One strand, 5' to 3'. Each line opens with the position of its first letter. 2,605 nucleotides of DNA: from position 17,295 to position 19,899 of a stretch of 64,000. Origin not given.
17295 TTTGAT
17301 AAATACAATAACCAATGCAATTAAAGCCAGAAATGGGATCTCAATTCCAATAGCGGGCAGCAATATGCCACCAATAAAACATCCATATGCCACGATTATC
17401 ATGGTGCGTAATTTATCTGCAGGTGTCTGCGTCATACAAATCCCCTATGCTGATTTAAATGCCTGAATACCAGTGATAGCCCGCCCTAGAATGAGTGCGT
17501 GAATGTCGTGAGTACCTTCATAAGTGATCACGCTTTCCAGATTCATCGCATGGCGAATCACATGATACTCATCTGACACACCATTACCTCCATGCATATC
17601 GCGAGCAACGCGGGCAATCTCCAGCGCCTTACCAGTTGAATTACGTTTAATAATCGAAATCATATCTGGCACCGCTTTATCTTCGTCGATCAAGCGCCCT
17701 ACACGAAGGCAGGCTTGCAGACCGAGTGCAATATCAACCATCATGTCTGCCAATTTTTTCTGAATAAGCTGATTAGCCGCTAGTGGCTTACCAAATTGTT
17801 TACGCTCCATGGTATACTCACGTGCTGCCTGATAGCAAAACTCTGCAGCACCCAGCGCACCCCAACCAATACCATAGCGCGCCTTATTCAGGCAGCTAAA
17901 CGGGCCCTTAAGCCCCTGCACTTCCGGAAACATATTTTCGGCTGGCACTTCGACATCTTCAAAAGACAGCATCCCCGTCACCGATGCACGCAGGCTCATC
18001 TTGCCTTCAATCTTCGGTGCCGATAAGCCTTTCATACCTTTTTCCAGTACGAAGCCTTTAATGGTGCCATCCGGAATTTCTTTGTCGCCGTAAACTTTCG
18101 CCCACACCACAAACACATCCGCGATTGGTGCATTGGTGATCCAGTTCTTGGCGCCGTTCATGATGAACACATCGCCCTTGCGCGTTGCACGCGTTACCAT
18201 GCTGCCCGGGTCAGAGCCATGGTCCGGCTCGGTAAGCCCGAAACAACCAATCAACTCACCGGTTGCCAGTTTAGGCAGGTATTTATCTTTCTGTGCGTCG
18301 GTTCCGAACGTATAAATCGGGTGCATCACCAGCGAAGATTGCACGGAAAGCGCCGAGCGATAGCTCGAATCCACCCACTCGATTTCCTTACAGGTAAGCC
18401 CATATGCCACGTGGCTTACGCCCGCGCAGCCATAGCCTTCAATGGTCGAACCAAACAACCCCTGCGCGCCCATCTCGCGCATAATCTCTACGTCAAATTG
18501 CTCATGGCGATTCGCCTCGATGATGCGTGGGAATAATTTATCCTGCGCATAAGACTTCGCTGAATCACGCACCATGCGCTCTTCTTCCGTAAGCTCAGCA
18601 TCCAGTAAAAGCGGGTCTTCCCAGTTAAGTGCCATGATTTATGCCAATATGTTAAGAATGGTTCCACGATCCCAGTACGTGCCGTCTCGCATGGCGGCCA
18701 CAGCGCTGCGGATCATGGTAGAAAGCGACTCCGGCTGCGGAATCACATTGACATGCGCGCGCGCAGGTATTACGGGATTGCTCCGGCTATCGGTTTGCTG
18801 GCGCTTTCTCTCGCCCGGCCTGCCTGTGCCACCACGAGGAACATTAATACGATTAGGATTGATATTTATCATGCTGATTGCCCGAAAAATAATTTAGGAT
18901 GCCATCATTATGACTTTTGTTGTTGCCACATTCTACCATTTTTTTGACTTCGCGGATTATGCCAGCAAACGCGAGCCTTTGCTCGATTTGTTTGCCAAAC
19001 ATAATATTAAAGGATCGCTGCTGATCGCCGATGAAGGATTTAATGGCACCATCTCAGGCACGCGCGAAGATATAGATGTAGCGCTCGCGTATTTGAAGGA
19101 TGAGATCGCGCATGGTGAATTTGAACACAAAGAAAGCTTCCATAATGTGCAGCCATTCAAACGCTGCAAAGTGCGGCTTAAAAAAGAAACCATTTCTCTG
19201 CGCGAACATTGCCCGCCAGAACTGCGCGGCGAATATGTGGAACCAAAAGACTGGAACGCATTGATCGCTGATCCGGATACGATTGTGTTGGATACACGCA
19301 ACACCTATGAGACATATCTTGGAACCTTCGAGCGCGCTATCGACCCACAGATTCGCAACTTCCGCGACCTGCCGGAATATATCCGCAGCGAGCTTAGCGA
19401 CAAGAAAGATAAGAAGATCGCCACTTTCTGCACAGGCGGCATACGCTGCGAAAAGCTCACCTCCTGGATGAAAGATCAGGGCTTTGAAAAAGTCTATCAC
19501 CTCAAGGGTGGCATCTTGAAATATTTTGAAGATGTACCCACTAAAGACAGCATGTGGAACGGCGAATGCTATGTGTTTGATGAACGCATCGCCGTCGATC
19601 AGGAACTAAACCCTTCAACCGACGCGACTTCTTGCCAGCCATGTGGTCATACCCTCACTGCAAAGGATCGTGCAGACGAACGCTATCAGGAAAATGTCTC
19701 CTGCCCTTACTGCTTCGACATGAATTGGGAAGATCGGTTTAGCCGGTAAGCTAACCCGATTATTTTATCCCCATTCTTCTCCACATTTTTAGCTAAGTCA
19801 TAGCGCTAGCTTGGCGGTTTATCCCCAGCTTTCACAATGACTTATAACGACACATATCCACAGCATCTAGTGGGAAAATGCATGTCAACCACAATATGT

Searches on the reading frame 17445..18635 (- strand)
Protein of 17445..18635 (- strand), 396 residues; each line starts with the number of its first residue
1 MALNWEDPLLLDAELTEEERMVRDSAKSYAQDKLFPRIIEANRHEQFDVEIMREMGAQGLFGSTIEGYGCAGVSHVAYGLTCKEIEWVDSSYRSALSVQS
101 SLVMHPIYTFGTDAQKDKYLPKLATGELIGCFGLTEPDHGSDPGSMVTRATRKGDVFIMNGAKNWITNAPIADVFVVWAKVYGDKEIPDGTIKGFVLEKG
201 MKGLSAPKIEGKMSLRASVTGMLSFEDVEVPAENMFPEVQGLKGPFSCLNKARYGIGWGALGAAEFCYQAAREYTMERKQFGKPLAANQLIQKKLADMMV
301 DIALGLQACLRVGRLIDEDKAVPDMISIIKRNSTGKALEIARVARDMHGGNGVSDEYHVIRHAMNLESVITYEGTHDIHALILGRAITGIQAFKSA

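Call 88: search_protein_families(library=pfam, proteins=[window:17445-18635:-], max_evalue=0.0001)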
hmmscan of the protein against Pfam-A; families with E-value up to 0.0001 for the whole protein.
window:17445-18635:- (396 aa): 4 families
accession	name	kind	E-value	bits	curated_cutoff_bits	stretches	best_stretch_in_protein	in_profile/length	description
PF02771.21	Acyl-CoA_dh_N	-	1.2e-33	116.3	22.9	1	16-127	1-113/113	Acyl-CoA dehydrogenase, N-terminal domain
PF00441.29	Acyl-CoA_dh_1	-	2.1e-29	103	22.4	1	241-387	3-149/150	Acyl-CoA dehydrogenase, C-terminal domain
PF02770.24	Acyl-CoA_dh_M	-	4.8e-24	84.8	33.3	1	131-228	1-97/97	Acyl-CoA dehydrogenase, middle domain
PF08028.16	Acyl-CoA_dh_2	-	9.1e-08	32.9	22.7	1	255-368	2-125/134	Acyl-CoA dehydrogenase, C-terminal domain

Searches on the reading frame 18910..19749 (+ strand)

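Call 88: search_protein_families(library=pfam, proteins=[window:18910-19749:+], max_evalue=0.0001)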
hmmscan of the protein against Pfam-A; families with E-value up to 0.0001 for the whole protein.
window:18910-19749:+ (279 aa): 2 families
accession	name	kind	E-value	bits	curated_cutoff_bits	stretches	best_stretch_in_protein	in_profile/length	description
PF17773.7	UPF0176_N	-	5.1e-23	81.7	26.2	1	4-93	2-91/92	UPF0176 acylphosphatase like domain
PF00581.25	Rhodanese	-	2.2e-08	34.9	22.2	1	113-205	3-99/102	Rhodanese-like domain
